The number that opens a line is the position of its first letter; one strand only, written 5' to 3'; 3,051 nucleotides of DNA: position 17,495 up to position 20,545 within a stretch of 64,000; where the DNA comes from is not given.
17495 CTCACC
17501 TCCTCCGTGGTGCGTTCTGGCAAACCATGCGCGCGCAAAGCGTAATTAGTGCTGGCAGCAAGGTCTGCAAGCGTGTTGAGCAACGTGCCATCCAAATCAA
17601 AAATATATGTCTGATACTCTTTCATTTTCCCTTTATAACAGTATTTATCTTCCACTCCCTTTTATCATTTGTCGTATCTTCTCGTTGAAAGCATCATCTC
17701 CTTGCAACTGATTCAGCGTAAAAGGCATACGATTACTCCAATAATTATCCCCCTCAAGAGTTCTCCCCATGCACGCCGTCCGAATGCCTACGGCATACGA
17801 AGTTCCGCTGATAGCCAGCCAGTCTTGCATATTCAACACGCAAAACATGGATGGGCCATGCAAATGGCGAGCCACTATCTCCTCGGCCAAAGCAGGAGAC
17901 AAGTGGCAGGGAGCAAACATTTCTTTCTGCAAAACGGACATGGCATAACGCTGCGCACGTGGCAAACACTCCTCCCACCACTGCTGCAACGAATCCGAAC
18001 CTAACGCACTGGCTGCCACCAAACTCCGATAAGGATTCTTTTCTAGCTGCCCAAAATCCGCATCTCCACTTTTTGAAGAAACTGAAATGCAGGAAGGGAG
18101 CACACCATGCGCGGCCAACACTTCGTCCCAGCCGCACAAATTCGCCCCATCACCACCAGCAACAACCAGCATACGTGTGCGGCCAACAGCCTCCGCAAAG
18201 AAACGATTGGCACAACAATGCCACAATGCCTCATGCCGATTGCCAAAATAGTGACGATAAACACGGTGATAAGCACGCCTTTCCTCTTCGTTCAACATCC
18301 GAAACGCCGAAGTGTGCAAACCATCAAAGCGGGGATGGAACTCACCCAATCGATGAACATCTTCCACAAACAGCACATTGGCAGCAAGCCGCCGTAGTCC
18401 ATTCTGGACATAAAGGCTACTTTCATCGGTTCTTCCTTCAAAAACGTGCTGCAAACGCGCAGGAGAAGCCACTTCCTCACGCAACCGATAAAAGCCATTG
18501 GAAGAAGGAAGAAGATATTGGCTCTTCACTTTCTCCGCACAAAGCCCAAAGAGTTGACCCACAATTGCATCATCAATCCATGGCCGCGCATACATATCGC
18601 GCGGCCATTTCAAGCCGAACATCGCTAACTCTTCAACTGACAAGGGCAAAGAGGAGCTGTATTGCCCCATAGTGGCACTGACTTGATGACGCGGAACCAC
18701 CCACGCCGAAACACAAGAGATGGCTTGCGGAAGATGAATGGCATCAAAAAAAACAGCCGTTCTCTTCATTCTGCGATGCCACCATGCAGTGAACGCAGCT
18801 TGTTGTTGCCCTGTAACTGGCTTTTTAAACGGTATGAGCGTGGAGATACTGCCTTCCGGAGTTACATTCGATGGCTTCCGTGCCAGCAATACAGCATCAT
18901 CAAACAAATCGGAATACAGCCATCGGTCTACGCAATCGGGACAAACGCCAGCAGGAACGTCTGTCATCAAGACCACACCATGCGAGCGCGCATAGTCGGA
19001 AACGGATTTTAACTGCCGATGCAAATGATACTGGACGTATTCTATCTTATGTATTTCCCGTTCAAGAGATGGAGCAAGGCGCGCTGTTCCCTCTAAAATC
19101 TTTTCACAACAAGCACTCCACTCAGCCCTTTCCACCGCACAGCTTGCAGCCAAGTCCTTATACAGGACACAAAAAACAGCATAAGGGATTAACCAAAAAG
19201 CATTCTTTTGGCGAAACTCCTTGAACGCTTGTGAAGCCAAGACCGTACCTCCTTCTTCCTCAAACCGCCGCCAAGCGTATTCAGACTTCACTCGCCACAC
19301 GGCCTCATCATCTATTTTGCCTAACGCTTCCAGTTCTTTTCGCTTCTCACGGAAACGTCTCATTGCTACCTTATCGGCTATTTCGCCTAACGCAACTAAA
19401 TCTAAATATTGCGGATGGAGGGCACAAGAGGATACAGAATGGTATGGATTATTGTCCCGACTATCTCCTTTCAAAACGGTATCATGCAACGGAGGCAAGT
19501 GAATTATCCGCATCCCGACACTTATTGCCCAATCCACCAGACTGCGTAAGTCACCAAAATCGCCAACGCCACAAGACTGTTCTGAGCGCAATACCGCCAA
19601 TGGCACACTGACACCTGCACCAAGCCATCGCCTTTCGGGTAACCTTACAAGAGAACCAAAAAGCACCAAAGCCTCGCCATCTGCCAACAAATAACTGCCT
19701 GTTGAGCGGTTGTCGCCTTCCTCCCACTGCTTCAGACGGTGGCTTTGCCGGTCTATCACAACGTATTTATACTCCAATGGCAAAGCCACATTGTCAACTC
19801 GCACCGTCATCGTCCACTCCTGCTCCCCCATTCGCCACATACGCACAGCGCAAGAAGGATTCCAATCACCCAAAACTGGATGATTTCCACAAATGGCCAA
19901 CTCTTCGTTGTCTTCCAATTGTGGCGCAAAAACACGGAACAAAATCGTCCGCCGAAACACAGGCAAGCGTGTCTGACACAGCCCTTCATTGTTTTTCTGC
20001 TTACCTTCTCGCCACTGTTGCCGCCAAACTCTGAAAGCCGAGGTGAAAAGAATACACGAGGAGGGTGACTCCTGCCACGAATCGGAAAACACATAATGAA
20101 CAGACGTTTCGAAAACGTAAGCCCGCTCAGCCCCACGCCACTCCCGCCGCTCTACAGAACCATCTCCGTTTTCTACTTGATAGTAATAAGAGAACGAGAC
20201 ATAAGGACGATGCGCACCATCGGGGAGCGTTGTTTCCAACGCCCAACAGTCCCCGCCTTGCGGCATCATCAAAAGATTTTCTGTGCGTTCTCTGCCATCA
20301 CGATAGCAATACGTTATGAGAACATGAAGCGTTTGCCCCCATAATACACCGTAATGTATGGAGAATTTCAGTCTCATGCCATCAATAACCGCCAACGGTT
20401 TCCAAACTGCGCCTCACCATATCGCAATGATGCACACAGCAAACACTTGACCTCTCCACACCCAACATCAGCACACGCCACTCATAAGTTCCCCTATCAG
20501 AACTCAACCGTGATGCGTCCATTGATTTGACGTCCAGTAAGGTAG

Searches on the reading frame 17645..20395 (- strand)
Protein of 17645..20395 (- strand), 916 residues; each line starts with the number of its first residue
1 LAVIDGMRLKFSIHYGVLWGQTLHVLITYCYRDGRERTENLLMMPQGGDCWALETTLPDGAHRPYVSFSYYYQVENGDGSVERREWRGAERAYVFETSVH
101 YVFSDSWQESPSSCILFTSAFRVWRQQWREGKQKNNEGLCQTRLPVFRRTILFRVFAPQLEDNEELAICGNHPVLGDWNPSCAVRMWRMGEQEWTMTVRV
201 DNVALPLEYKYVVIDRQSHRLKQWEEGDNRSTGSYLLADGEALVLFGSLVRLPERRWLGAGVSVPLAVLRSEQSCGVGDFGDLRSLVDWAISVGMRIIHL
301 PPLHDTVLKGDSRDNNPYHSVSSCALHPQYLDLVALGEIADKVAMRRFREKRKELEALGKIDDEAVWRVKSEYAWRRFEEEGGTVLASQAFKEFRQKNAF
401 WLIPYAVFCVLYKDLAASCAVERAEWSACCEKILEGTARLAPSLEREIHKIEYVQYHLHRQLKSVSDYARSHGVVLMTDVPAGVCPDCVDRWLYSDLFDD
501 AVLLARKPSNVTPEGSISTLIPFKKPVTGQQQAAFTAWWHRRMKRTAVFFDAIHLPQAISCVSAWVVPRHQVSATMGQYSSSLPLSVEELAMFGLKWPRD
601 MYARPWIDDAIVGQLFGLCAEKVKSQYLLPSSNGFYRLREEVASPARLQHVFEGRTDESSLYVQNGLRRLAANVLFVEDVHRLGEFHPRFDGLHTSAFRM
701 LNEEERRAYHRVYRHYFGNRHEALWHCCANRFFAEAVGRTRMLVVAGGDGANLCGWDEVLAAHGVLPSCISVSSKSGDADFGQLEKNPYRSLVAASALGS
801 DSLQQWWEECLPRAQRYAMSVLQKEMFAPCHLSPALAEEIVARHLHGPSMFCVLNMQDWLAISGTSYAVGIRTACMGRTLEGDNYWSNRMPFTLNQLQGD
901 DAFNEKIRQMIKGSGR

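Call 32: search_protein_families(library=pfam, proteins=[window:17645-20395:-])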
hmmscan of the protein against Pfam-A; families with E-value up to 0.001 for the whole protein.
window:17645-20395:- (916 aa): 2 families
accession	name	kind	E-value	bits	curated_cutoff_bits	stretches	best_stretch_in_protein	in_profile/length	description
PF02446.23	Glyco_hydro_77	-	1.3e-57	196.2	25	1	264-861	1-437/465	4-alpha-glucanotransferase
PF00686.25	CBM_20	-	3.2e-14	52.9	23.3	1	151-232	4-85/97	Starch binding domain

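Call 33: find_related_loci(query=window:17645-20395:-, collection=metagenome_contigs, flank=4000)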
Query window:17645-20395:- (916 aa) in metagenome_contigs; peptide patterns used: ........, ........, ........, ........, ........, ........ (x = any residue, [..] = any of these).
13 stretches matched a pattern, but none encodes a relative of the query by tblastn (E <= 1e-3).

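Call 34: find_homologous_proteins(query=window:17645-20395:-, max_evalue=1e-50)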
Query window:17645-20395:- (916 aa): 2082 proteins with E <= 1e-50 among 8000 candidates; the best 120 are listed.
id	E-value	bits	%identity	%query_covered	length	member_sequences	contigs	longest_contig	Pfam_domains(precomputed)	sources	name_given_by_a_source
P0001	0.0e+0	2059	100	95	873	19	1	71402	PF02446.24,PF00686.26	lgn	-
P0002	0.0e+0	1817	89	95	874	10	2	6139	PF02446.24,PF00686.26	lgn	-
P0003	0.0e+0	1794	88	95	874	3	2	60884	PF02446.24,PF00686.26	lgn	-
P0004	0.0e+0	1787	85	99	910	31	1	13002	PF02446.24,PF00686.26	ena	-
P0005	0.0e+0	1650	82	95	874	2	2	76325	PF02446.24,PF00686.26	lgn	-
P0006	5.5e-221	754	41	99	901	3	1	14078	PF02446.24,PF00686.26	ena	-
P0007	1.4e-220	753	41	100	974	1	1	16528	PF02446.24,PF00686.26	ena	-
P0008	7.5e-217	741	39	99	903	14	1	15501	PF02446.24,PF00686.26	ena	-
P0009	1.2e-216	740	39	99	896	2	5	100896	PF02446.24,PF00686.26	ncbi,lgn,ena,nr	ncbi:MAG: 4-alpha-glucanotransferase [Prevotella sp.]|nr:4-alpha-glucanotransferase [Prevotella sp.]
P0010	1.3e-216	740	40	99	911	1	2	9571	PF02446.24,PF00686.26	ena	-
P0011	3.5e-216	738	41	99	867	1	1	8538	PF02446.24,PF00686.26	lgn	-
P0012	2.6e-215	735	39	99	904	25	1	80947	PF02446.24,PF00686.26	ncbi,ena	-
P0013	2.7e-214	732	39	99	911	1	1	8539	PF02446.24,PF00686.26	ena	-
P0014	3.2e-214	732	40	99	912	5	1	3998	PF02446.24,PF00686.26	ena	-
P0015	5.8e-214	731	41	99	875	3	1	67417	PF02446.24,PF00686.26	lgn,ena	-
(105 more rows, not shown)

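Call 35: find_encoding_contigs(protein=P0003, flank=6000, max_places=2)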
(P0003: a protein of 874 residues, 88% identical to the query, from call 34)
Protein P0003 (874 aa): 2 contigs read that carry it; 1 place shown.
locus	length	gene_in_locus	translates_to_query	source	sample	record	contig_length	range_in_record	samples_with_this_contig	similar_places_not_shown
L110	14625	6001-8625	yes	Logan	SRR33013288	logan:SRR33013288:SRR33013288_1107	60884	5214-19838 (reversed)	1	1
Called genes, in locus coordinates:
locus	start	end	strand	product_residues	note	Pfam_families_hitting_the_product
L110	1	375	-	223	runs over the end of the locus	PF00753:Lactamase_B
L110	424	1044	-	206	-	PF02527:GidB, PF05175:MTS (weak), PF13847:Methyltransf_31, PF13649:Methyltransf_25 (faint)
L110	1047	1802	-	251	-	-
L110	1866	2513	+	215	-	PF00702:Hydrolase, PF13419:HAD_2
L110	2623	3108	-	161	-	-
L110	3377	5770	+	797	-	PF13620:CarboxypepD_reg, PF13715:CarbopepD_reg_2, PF07715:Plug (weak)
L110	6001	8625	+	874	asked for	PF00686:CBM_20, PF02446:Glyco_hydro_77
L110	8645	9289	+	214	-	PF00702:Hydrolase, PF12710:HAD, PF13344:Hydrolase_6 (faint), PF13419:HAD_2, PF13242:Hydrolase_like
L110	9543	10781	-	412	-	PF12704:MacB_PCD, PF02687:FtsX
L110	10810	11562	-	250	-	PF00005:ABC_tran, PF13401:AAA_22 (faint)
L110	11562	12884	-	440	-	PF25917:BSH_RND, PF25919:BSH_CusB, PF25973:BSH_CzcB, PF25881:HH_YBHG, PF25885:HH_EMRA, PF25893:HH_CzcB (weak), PF25954:Beta-barrel_RND_2, PF25990:Beta-barrel_YknX, +1 more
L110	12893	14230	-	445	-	PF02321:OEP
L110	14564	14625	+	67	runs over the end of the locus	-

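Call 36: find_encoding_contigs(protein=P0005, flank=6000, max_places=2)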
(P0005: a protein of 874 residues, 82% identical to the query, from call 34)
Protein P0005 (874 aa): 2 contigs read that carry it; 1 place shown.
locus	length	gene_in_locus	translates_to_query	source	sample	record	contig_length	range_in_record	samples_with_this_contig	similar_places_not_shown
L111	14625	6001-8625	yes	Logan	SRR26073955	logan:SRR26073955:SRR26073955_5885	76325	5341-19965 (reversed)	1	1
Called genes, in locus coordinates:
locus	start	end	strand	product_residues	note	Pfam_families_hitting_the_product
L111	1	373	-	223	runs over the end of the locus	PF00753:Lactamase_B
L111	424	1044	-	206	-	PF02527:GidB, PF05175:MTS (weak), PF13847:Methyltransf_31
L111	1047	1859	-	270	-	-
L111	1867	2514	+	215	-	PF00702:Hydrolase, PF13419:HAD_2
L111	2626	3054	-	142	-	-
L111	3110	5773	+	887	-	PF13620:CarboxypepD_reg, PF13715:CarbopepD_reg_2, PF07715:Plug (weak)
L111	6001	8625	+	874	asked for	PF00686:CBM_20, PF02446:Glyco_hydro_77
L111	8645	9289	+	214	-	PF00702:Hydrolase, PF12710:HAD, PF13344:Hydrolase_6 (faint), PF13419:HAD_2, PF13242:Hydrolase_like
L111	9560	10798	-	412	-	PF12704:MacB_PCD, PF02687:FtsX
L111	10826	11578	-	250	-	PF00005:ABC_tran, PF13401:AAA_22 (faint)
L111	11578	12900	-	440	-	PF25917:BSH_RND, PF25919:BSH_CusB, PF25973:BSH_CzcB, PF25881:HH_YBHG, PF25885:HH_EMRA (weak), PF25893:HH_CzcB (weak), PF25954:Beta-barrel_RND_2, PF25990:Beta-barrel_YknX, +2 more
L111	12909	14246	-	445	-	PF02321:OEP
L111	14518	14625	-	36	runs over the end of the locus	-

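Call 37: find_encoding_contigs(protein=P0004, flank=6000, max_places=2)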
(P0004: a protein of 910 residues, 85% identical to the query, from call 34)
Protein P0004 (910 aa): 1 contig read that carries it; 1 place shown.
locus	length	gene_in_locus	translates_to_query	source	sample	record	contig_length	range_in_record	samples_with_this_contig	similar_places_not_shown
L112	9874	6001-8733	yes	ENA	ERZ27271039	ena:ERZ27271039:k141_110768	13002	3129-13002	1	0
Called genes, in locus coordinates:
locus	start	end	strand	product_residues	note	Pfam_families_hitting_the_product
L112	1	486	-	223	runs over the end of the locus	PF00753:Lactamase_B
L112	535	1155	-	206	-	PF02527:GidB, PF05175:MTS (weak), PF13847:Methyltransf_31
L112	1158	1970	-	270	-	-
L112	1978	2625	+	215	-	PF00702:Hydrolase, PF13419:HAD_2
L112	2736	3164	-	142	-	-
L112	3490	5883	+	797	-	PF13620:CarboxypepD_reg, PF13715:CarbopepD_reg_2, PF07715:Plug (weak)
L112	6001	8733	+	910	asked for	PF00686:CBM_20, PF02446:Glyco_hydro_77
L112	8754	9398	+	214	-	PF00702:Hydrolase, PF12710:HAD, PF13419:HAD_2, PF13242:Hydrolase_like (weak)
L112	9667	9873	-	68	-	?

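Call 48: find_encoding_contigs(protein=L110:12893-14230:-, flank=10000, max_places=1)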
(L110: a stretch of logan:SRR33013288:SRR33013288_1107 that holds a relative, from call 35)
Protein L110:12893-14230:- (445 aa): 21 contigs read that carry it; 1 place shown.
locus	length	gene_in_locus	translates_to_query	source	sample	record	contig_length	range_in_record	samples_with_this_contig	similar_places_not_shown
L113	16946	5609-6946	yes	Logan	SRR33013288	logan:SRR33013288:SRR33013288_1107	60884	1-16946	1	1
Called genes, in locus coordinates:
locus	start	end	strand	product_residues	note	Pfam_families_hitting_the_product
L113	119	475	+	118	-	-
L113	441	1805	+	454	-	PF09411:PagL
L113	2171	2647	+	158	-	PF01475:FUR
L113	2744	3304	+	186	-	PF21349:RUBY_RBDX, PF02915:Rubrerythrin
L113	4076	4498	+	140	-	-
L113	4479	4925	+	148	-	PF06803:DUF1232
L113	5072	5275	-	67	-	-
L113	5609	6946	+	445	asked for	PF02321:OEP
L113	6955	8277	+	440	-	PF25917:BSH_RND, PF25919:BSH_CusB, PF25973:BSH_CzcB, PF25881:HH_YBHG, PF25885:HH_EMRA, PF25893:HH_CzcB (weak), PF25954:Beta-barrel_RND_2, PF25990:Beta-barrel_YknX, +1 more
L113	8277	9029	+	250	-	PF00005:ABC_tran, PF13401:AAA_22 (faint)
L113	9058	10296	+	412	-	PF12704:MacB_PCD, PF02687:FtsX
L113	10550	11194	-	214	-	PF00702:Hydrolase, PF12710:HAD, PF13344:Hydrolase_6 (faint), PF13419:HAD_2, PF13242:Hydrolase_like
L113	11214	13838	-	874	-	PF00686:CBM_20, PF02446:Glyco_hydro_77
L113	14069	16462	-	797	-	PF13620:CarboxypepD_reg, PF13715:CarbopepD_reg_2, PF07715:Plug (weak)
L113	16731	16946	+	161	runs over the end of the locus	-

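Call 49: find_encoding_contigs(protein=L110:424-1044:-, flank=10000, max_places=1)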
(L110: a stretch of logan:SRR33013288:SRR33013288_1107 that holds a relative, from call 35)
Protein L110:424-1044:- (206 aa): 22 contigs read that carry it; 1 place shown.
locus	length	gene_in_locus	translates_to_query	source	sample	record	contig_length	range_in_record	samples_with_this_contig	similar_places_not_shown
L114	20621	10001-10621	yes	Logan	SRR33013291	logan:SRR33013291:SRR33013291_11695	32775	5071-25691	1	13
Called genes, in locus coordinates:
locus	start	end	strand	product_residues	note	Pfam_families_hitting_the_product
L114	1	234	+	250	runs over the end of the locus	PF00005:ABC_tran, PF13401:AAA_22 (faint)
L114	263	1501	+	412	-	PF12704:MacB_PCD, PF02687:FtsX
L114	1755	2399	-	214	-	PF00702:Hydrolase, PF12710:HAD, PF13344:Hydrolase_6 (faint), PF13419:HAD_2, PF13242:Hydrolase_like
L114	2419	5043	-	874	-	PF00686:CBM_20, PF02446:Glyco_hydro_77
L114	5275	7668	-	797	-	PF13620:CarboxypepD_reg, PF13715:CarbopepD_reg_2, PF07715:Plug (weak)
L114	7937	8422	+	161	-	-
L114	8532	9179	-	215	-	PF00702:Hydrolase, PF13419:HAD_2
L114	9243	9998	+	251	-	-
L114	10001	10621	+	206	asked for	PF02527:GidB, PF05175:MTS (weak), PF13847:Methyltransf_31, PF13649:Methyltransf_25 (faint)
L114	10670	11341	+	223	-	PF00753:Lactamase_B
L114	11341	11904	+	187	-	PF02075:RuvC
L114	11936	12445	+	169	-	-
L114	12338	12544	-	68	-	-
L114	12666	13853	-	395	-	PF00155:Aminotran_1_2, PF01053:Cys_Met_Meta_PP (weak), PF01212:Beta_elim_lyase (weak)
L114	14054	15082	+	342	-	PF00781:DAGK_cat, PF19279:YegS_C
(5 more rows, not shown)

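Call 50: find_encoding_contigs(protein=L111:424-1044:-, flank=10000, max_places=1)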
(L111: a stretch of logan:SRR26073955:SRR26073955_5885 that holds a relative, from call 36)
Protein L111:424-1044:- (206 aa): 2 contigs read that carry it; 1 place shown.
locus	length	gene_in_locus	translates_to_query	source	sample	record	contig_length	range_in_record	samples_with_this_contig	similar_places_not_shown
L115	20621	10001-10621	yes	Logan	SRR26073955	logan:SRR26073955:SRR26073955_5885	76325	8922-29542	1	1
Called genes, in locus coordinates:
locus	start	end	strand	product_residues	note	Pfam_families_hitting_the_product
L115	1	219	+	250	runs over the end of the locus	PF00005:ABC_tran, PF13401:AAA_22 (faint)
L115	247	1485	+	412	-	PF12704:MacB_PCD, PF02687:FtsX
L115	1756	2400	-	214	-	PF00702:Hydrolase, PF12710:HAD, PF13344:Hydrolase_6 (faint), PF13419:HAD_2, PF13242:Hydrolase_like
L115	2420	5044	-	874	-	PF00686:CBM_20, PF02446:Glyco_hydro_77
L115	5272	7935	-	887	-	PF13620:CarboxypepD_reg, PF13715:CarbopepD_reg_2, PF07715:Plug (weak)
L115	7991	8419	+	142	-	-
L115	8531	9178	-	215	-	PF00702:Hydrolase, PF13419:HAD_2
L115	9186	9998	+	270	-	-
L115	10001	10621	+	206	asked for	PF02527:GidB, PF05175:MTS (weak), PF13847:Methyltransf_31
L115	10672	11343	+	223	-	PF00753:Lactamase_B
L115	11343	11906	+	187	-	PF02075:RuvC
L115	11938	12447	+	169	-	-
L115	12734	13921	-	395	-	PF00155:Aminotran_1_2, PF01053:Cys_Met_Meta_PP (weak), PF01212:Beta_elim_lyase (weak)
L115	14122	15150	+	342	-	PF00781:DAGK_cat, PF19279:YegS_C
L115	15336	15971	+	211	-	PF05175:MTS, PF13489:Methyltransf_23 (weak), PF02353:CMAS (weak), PF06325:PrmA (weak), PF13847:Methyltransf_31, PF13649:Methyltransf_25, PF08241:Methyltransf_11 (weak), PF08242:Methyltransf_12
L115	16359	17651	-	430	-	PF13091:PLDc_2, PF00614:PLDc (weak), PF13091:PLDc_2, PF00614:PLDc (weak)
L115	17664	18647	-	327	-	PF01380:SIS, PF00571:CBS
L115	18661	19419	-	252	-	PF00793:DAHP_synth_1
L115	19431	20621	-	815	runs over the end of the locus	PF00924:MS_channel_2nd, PF21082:MS_channel_3rd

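Call 51: find_encoding_contigs(protein=L112:535-1155:-, flank=10000, max_places=1)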
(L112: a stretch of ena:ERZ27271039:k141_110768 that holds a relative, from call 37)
Protein L112:535-1155:- (206 aa): 24 contigs read that carry it; 1 place shown.
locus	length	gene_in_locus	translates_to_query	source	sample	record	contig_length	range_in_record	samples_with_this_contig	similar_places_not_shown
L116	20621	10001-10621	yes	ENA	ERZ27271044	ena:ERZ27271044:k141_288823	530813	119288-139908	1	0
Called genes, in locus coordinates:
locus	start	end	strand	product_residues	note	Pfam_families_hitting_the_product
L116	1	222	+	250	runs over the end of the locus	PF00005:ABC_tran, PF13401:AAA_22 (faint)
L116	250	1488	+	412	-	PF12704:MacB_PCD, PF02687:FtsX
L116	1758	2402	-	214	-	PF00702:Hydrolase, PF12710:HAD, PF13344:Hydrolase_6 (faint), PF13419:HAD_2, PF13242:Hydrolase_like (weak)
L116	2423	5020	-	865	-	PF00686:CBM_20, PF02446:Glyco_hydro_77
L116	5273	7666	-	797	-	PF13620:CarboxypepD_reg, PF13715:CarbopepD_reg_2, PF07715:Plug (weak)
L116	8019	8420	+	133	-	-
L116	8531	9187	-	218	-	PF00702:Hydrolase, PF13419:HAD_2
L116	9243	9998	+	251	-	-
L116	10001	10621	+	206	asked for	PF02527:GidB, PF05175:MTS (weak), PF13847:Methyltransf_31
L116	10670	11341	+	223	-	PF00753:Lactamase_B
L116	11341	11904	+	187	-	PF02075:RuvC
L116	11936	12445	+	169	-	-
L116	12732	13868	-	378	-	PF00155:Aminotran_1_2, PF01053:Cys_Met_Meta_PP (weak), PF01212:Beta_elim_lyase (weak)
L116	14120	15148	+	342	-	PF00781:DAGK_cat, PF19279:YegS_C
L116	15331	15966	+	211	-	PF05175:MTS, PF13489:Methyltransf_23 (weak), PF01135:PCMT (faint), PF06325:PrmA, PF13847:Methyltransf_31, PF13649:Methyltransf_25, PF08241:Methyltransf_11 (weak), PF08242:Methyltransf_12 (weak)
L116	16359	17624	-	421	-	PF13091:PLDc_2, PF00614:PLDc (weak), PF13091:PLDc_2, PF00614:PLDc (weak)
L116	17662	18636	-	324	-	PF01380:SIS, PF00571:CBS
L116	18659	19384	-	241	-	PF00793:DAHP_synth_1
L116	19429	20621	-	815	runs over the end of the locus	PF00924:MS_channel_2nd, PF21082:MS_channel_3rd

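Call 68: find_encoding_contigs(protein=L116:18659-19384:-, flank=10000, max_places=1)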
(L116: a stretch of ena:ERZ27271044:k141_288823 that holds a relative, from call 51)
Protein L116:18659-19384:- (241 aa): 22 contigs read that carry it; 1 place shown.
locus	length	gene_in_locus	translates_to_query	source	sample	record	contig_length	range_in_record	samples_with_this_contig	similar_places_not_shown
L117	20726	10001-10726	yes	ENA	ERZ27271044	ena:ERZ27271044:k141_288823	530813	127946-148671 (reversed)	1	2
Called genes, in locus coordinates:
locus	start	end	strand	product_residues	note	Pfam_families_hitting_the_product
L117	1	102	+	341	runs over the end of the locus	PF19580:Exo_endo_phos_3, PF03372:Exo_endo_phos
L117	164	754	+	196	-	-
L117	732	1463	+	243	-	PF00485:PRK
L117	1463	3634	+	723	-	PF01443:Viral_helicase1 (faint), PF05970:PIF1, PF13245:AAA_19, PF13401:AAA_22 (weak), PF13479:AAA_24 (weak), PF13604:AAA_30, PF13538:UvrD_C_2 (weak), PF14493:HTH_40, +2 more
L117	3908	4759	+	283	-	PF01869:BcrAD_BadFG (faint)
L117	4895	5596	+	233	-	PF00293:NUDIX, PF19368:WHD_AraR, PF21906:WHD_NrtR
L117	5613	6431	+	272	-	PF08837:DUF1810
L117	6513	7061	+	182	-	-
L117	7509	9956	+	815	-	PF00924:MS_channel_2nd, PF21082:MS_channel_3rd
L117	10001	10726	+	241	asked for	PF00793:DAHP_synth_1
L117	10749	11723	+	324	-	PF01380:SIS, PF00571:CBS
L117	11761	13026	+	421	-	PF13091:PLDc_2, PF00614:PLDc (weak), PF13091:PLDc_2, PF00614:PLDc (weak)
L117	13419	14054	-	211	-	PF05175:MTS, PF13489:Methyltransf_23 (weak), PF01135:PCMT (faint), PF06325:PrmA, PF13847:Methyltransf_31, PF13649:Methyltransf_25, PF08241:Methyltransf_11 (weak), PF08242:Methyltransf_12 (weak)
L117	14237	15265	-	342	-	PF00781:DAGK_cat, PF19279:YegS_C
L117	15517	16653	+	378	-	PF00155:Aminotran_1_2, PF01053:Cys_Met_Meta_PP (weak), PF01212:Beta_elim_lyase (weak)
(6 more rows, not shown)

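Call 69: find_encoding_contigs(protein=L115:18661-19419:-, flank=10000, max_places=1)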
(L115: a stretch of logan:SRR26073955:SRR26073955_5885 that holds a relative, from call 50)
Protein L115:18661-19419:- (252 aa): 4 contigs read that carry it; 1 place shown.
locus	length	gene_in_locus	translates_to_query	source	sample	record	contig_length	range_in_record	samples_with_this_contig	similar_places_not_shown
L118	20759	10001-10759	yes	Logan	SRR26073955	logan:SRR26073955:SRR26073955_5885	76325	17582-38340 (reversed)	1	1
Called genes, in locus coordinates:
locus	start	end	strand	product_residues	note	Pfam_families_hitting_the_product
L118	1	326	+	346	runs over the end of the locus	PF19580:Exo_endo_phos_3, PF03372:Exo_endo_phos (weak)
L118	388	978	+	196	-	-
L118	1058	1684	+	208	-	PF00485:PRK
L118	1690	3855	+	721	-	PF01443:Viral_helicase1 (faint), PF05970:PIF1, PF13245:AAA_19, PF13401:AAA_22 (weak), PF13479:AAA_24 (weak), PF13604:AAA_30, PF13538:UvrD_C_2 (weak), PF14493:HTH_40, +2 more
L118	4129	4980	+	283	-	-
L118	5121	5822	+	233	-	PF00293:NUDIX, PF19368:WHD_AraR, PF21906:WHD_NrtR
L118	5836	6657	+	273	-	PF08837:DUF1810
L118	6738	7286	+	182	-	-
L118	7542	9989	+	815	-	PF00924:MS_channel_2nd, PF21082:MS_channel_3rd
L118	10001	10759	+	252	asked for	PF00793:DAHP_synth_1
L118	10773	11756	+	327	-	PF01380:SIS, PF00571:CBS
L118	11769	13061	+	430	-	PF13091:PLDc_2, PF00614:PLDc (weak), PF13091:PLDc_2, PF00614:PLDc (weak)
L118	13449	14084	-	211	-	PF05175:MTS, PF13489:Methyltransf_23 (weak), PF02353:CMAS (weak), PF06325:PrmA (weak), PF13847:Methyltransf_31, PF13649:Methyltransf_25, PF08241:Methyltransf_11 (weak), PF08242:Methyltransf_12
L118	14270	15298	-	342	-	PF00781:DAGK_cat, PF19279:YegS_C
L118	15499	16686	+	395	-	PF00155:Aminotran_1_2, PF01053:Cys_Met_Meta_PP (weak), PF01212:Beta_elim_lyase (weak)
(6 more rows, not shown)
